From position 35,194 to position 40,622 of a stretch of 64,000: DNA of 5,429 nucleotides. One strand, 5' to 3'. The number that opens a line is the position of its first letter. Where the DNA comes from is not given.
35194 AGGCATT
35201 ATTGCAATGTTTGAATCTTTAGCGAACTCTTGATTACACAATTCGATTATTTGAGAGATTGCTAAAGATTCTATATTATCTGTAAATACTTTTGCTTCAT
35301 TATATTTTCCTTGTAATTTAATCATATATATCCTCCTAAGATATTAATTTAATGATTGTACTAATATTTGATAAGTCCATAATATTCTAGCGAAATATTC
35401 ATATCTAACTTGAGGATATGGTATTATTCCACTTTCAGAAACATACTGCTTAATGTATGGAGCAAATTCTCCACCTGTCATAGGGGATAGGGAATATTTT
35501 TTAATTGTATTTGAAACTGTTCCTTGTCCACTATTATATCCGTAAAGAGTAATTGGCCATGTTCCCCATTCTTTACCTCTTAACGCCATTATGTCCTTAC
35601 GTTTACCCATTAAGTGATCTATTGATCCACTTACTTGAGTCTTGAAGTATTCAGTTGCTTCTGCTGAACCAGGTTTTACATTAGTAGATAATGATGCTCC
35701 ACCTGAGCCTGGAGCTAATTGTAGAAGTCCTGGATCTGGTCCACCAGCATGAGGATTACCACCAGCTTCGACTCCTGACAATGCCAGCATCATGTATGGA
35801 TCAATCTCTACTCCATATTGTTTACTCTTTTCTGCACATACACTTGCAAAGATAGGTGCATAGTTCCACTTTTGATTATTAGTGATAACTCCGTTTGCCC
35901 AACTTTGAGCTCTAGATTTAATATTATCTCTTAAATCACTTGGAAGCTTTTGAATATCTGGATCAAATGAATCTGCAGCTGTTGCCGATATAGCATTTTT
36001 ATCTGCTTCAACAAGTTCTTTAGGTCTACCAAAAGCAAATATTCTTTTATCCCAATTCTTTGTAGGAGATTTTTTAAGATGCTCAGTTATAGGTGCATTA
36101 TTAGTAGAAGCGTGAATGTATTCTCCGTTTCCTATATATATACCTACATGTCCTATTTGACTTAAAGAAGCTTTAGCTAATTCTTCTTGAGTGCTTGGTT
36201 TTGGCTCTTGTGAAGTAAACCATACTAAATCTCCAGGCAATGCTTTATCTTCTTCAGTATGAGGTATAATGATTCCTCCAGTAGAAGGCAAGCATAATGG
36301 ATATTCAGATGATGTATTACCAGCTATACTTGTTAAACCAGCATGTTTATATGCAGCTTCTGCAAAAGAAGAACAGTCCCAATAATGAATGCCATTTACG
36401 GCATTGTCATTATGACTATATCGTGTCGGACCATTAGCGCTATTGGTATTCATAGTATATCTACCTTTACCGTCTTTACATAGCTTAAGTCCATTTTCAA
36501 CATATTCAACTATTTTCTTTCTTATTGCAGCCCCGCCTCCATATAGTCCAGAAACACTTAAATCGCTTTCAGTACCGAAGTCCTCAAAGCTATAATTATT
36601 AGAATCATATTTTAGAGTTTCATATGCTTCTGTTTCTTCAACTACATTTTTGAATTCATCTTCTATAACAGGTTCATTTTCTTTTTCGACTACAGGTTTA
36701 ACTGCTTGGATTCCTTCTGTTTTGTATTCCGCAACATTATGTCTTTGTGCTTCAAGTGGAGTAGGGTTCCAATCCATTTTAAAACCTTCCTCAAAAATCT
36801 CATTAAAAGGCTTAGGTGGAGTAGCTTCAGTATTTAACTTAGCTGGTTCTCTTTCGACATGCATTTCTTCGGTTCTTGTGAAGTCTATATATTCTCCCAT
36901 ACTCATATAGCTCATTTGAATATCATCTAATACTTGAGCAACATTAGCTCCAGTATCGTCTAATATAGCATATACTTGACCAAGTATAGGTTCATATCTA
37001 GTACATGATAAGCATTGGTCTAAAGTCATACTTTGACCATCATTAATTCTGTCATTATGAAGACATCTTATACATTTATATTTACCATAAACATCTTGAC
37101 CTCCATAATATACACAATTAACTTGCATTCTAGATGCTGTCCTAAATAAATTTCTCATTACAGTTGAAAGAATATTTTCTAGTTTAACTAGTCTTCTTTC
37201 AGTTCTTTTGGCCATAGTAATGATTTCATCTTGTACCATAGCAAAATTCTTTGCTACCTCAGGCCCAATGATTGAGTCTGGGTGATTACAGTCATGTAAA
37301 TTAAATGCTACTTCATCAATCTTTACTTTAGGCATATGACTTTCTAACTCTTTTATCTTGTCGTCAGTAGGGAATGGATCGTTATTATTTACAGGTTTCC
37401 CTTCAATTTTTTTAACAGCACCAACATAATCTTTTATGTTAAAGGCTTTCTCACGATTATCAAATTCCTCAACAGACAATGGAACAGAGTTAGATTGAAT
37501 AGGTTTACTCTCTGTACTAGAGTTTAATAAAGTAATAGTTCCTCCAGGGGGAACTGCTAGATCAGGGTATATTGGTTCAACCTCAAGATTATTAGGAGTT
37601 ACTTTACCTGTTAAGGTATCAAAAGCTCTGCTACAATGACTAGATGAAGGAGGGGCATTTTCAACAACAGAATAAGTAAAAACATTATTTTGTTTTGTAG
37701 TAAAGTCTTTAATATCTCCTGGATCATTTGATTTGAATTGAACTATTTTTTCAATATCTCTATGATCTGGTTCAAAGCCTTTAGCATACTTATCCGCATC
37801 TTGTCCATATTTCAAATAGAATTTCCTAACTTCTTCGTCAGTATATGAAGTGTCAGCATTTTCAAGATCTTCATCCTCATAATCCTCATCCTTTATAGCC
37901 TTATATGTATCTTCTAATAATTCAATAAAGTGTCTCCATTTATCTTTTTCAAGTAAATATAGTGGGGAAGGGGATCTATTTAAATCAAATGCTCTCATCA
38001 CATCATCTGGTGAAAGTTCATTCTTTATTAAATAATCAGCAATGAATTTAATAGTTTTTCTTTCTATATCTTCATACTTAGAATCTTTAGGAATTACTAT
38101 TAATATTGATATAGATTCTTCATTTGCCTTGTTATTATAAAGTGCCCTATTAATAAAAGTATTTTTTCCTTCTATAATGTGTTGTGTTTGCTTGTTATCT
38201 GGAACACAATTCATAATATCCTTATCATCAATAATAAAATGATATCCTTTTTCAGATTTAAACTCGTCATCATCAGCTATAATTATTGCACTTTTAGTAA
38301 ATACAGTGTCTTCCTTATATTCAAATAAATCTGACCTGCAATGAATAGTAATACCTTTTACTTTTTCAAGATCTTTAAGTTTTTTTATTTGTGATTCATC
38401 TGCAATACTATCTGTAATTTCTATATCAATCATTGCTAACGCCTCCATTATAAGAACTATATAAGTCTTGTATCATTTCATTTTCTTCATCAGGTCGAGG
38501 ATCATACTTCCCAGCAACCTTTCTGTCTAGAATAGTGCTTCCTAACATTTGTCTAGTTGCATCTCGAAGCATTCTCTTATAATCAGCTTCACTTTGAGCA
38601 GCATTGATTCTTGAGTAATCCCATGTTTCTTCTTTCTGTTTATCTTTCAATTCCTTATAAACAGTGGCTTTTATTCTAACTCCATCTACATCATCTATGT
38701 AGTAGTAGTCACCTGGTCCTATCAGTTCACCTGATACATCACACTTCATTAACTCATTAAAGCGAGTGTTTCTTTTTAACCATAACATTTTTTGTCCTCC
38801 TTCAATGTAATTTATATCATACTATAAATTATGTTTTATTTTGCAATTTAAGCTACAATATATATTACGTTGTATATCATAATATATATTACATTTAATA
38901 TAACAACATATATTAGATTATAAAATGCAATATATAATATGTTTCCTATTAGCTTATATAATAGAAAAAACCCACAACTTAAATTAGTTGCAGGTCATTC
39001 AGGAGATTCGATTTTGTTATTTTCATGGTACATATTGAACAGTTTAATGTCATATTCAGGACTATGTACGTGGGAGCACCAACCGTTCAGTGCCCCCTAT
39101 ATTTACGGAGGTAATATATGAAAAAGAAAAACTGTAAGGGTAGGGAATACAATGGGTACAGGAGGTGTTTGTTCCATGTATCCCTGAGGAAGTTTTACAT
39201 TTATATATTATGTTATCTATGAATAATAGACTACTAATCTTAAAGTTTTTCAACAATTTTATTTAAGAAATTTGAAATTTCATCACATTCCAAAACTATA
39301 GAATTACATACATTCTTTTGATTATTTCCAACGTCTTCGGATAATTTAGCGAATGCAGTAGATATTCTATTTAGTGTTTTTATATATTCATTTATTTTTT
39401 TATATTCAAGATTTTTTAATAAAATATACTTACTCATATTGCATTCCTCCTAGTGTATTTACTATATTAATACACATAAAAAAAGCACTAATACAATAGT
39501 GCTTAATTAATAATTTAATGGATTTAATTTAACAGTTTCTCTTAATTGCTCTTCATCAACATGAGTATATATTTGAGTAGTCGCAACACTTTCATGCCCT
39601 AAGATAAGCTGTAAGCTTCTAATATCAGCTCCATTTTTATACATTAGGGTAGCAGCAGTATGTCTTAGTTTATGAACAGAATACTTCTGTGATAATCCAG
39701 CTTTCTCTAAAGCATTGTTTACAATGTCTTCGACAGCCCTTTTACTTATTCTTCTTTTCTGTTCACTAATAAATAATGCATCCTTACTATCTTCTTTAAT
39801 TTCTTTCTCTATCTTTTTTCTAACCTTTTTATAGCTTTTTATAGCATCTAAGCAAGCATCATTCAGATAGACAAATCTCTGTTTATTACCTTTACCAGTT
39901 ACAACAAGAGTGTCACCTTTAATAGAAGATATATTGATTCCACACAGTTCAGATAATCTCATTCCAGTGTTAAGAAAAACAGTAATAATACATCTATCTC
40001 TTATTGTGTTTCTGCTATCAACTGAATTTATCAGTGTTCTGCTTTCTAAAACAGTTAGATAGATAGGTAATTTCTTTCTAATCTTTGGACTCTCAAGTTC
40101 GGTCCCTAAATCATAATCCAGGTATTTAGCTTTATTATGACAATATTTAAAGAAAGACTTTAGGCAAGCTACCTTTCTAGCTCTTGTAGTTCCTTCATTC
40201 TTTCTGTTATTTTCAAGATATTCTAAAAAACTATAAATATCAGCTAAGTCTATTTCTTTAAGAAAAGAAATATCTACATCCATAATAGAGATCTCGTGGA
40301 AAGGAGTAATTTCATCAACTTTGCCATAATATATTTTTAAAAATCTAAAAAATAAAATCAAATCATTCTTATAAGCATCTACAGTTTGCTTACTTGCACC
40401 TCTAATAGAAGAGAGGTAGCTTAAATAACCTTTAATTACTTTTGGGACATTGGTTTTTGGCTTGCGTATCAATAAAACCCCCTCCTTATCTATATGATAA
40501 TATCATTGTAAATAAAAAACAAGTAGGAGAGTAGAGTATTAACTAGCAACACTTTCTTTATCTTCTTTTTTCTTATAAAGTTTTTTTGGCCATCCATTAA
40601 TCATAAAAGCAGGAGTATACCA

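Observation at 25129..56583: Two divergent DnaE-type Pol III alpha genes on opposite strands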

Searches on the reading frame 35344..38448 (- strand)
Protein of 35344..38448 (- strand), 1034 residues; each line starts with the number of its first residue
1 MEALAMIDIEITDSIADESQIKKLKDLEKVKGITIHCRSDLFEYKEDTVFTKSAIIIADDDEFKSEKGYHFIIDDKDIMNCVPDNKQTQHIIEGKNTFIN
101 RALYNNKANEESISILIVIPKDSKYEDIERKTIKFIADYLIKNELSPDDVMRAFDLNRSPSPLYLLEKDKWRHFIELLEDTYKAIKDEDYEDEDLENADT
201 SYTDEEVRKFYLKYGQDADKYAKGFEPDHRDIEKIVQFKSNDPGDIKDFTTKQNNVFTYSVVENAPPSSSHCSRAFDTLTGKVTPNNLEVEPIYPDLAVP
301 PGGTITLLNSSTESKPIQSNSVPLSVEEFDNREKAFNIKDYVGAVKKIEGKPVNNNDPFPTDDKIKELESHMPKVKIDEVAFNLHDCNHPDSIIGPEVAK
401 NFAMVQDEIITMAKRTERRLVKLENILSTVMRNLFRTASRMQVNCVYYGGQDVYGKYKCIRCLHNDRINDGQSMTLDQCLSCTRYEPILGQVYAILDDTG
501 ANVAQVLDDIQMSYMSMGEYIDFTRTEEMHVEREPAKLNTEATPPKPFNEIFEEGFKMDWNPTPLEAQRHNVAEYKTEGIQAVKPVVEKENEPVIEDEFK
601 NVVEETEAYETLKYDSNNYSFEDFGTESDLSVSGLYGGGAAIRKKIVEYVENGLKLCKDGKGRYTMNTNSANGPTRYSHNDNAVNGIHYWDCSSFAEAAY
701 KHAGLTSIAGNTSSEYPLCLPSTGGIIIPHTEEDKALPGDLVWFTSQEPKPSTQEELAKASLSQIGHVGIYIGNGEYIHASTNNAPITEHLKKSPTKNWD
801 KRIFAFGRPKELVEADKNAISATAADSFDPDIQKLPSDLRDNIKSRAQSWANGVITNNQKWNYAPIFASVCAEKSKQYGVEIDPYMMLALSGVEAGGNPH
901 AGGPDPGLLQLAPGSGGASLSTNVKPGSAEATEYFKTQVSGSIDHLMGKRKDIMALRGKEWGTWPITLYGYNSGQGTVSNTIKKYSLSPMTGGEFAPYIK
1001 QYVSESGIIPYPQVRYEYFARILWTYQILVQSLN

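Call 9: search_protein_families(library=pfam, proteins=[window:35344-38448:-], max_evalue=0.01)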
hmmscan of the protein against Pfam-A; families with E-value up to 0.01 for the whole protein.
window:35344-38448:- (1034 aa): 1 family
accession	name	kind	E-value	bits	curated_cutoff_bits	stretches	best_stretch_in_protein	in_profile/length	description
PF00877.26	NLPC_P60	-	5.2e-08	33.3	23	1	689-795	13-95/105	NlpC/P60 family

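Call 24: search_protein_families(library=phrogs, proteins=[window:35344-38448:-], max_evalue=0.001)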
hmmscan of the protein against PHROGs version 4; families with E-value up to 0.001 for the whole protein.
window:35344-38448:- (1034 aa): 7 families
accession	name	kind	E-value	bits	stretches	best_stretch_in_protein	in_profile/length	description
phrog_3088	-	lysis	2.9e-12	47.8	1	65-210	50-187/248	amidase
phrog_329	-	tail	6.3e-12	45.5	1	678-933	549-766/949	minor tail protein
phrog_20677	-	unknown function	4.4e-10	39.5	1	680-824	450-571/631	-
phrog_1493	-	lysis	1e-09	39.1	1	28-197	32-182/394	endolysin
phrog_9611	-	lysis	3.1e-08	34.5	1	65-191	54-177/246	endolysin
phrog_1015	-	tail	3.7e-07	30.2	1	681-794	675-779/795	tail protein with lysin activity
phrog_670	-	lysis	0.00055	19.9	1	64-212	142-295/596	endolysin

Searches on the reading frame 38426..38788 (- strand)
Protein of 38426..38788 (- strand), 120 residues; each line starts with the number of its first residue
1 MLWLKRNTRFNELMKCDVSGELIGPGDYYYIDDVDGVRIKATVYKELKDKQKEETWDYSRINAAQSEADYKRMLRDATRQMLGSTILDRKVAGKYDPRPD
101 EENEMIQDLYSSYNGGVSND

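Call 56: search_protein_families(library=phrogs, proteins=[window:38426-38788:-], max_evalue=0.001)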
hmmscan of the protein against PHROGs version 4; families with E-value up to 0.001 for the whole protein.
window:38426-38788:- (120 aa): 0 families

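Call 58: search_protein_families(library=pfam, proteins=[window:38426-38788:-], max_evalue=0.05)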
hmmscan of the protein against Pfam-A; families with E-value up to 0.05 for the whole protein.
window:38426-38788:- (120 aa): 0 families

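Call 109: search_protein_families(library=padloc, proteins=[window:38426-38788:-], max_evalue=0.001)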
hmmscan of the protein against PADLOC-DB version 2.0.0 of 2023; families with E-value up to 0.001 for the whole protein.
window:38426-38788:- (120 aa): 0 families

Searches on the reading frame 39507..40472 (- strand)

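Call 27: search_protein_families(library=pfam, proteins=[window:39507-40472:-], max_evalue=0.01)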
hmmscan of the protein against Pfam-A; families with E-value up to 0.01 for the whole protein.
window:39507-40472:- (321 aa): 3 families
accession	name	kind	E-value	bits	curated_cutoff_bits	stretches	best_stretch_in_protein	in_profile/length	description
PF00589.27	Phage_integrase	-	3.7e-42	144.5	27.1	1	142-308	6-171/172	Phage integrase family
PF02899.23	Phage_int_SAM_1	-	3.2e-12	47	22.3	2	13-51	1-39/83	Phage integrase, N-terminal SAM-like domain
PF13495.12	Phage_int_SAM_4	-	6.3e-05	23.7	27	1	24-111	12-78/85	Phage integrase, N-terminal SAM-like domain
